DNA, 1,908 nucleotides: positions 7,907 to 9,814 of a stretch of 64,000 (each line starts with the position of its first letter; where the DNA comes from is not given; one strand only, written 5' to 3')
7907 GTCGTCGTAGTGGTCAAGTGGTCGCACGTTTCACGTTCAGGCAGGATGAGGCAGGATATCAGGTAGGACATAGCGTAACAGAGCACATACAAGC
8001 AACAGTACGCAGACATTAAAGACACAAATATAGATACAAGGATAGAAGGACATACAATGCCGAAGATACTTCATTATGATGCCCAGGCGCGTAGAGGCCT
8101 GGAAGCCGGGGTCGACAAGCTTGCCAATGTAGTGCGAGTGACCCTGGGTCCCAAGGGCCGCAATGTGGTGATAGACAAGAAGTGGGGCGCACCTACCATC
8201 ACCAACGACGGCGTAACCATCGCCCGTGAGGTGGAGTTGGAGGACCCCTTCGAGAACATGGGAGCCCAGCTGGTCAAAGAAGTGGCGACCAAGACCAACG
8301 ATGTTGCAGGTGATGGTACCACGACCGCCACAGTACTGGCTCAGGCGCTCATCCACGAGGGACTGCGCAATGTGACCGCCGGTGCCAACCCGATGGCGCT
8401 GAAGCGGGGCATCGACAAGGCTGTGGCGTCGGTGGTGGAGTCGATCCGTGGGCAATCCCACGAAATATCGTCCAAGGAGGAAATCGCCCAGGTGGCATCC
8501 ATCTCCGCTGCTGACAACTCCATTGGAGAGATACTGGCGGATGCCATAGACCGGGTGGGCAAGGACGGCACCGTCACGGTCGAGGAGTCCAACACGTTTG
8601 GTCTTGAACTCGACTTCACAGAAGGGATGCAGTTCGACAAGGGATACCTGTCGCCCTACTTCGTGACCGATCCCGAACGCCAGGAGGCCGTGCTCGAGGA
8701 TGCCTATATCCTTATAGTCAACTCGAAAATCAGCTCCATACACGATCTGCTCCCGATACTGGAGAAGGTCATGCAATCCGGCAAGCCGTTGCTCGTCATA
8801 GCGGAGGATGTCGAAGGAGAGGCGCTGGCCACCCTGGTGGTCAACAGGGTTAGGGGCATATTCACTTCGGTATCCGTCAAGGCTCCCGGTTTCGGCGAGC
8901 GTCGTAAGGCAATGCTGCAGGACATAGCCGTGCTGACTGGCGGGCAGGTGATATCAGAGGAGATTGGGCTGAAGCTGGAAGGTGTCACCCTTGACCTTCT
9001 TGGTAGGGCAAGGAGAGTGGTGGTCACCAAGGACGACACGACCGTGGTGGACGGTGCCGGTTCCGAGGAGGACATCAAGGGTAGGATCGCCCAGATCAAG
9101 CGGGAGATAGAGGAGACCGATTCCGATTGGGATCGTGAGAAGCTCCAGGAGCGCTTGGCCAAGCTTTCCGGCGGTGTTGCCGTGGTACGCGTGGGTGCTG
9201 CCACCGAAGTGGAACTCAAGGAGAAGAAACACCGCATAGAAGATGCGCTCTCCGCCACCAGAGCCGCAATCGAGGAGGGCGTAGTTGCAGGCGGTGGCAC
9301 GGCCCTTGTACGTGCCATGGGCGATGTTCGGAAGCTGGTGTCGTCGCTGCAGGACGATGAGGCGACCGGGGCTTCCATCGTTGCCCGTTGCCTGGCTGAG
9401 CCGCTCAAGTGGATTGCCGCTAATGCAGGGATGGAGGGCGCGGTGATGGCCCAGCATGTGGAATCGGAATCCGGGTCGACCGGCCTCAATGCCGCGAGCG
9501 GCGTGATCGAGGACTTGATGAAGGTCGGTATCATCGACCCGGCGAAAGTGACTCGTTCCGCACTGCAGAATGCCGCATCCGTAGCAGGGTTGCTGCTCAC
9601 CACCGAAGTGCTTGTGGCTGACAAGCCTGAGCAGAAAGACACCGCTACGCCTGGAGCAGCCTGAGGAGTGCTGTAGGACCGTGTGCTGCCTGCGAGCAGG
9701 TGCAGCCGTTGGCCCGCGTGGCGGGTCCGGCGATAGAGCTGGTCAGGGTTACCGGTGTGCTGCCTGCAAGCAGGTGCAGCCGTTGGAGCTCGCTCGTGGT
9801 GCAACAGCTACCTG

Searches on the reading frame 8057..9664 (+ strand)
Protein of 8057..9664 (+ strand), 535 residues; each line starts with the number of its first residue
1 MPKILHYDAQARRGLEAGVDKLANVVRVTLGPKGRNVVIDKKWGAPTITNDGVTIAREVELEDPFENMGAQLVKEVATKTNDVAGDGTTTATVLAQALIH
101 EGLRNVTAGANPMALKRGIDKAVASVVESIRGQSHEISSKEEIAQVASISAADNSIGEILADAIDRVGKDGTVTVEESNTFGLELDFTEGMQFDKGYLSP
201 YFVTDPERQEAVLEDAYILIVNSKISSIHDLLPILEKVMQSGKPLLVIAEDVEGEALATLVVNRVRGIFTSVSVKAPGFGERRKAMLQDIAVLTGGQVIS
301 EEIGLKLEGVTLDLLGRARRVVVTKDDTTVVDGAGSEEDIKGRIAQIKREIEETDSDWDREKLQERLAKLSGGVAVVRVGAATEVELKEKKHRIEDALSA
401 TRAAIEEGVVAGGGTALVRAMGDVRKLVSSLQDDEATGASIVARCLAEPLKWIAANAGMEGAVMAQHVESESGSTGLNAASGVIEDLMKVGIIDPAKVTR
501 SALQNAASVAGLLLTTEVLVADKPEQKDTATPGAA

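Call 53: find_encoding_contigs(protein=window:8057-9664:+, flank=10000, max_places=10)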
Protein window:8057-9664:+ (535 aa): 4 contigs read that carry it; 3 places shown.
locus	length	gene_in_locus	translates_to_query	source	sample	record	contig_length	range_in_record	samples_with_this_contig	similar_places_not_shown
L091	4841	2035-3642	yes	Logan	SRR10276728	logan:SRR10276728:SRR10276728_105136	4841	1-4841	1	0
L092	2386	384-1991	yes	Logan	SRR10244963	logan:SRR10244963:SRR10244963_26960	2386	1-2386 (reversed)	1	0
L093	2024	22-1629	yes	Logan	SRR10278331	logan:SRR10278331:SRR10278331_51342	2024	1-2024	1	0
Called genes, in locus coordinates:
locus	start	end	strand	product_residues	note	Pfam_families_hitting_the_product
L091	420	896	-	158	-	PF01844:HNH, PF14279:HNH_5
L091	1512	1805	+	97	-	PF00166:Cpn10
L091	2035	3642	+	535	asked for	PF00118:Cpn60_TCP1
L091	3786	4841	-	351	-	?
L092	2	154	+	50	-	?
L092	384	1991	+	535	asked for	PF00118:Cpn60_TCP1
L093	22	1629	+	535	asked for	PF00118:Cpn60_TCP1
